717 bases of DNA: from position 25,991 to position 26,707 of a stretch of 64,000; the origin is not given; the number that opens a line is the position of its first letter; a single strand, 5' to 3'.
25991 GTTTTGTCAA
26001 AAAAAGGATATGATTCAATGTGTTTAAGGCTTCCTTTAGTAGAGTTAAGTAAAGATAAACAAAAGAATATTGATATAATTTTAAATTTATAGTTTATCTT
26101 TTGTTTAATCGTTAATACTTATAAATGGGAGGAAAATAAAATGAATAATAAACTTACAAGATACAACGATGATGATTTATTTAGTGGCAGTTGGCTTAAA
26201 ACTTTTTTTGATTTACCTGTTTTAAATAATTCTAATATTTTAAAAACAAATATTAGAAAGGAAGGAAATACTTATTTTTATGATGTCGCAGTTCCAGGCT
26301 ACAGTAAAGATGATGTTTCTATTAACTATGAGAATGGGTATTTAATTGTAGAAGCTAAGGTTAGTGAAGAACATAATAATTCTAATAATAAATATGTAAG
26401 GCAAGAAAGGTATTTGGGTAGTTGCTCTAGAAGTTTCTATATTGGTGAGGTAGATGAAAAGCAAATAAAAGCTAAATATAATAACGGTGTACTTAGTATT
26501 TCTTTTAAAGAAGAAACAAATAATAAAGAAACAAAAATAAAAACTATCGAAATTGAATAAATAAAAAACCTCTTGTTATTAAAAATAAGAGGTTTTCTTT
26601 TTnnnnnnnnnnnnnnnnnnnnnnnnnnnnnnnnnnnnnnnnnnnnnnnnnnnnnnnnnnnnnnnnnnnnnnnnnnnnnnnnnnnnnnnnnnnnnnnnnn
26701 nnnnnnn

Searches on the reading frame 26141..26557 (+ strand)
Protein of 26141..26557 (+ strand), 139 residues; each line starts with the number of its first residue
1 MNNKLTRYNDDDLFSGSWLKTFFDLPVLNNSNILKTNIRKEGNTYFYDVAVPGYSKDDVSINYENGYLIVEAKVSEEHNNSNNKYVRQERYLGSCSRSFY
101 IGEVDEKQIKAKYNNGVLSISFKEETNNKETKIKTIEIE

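Call 42: search_protein_families(library=pfam, proteins=[window:26141-26557:+], max_evalue=0.01)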
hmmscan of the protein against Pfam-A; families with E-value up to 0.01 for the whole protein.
window:26141-26557:+ (139 aa): 2 families
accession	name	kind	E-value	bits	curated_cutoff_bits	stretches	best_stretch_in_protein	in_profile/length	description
PF00011.27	HSP20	-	6.5e-18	65.2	20.8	1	38-138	2-101/102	Hsp20/alpha crystallin family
PF17886.7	ArsA_HSP20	-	0.0013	18.7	22.5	0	43-73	2-32/63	HSP20-like domain found in ArsA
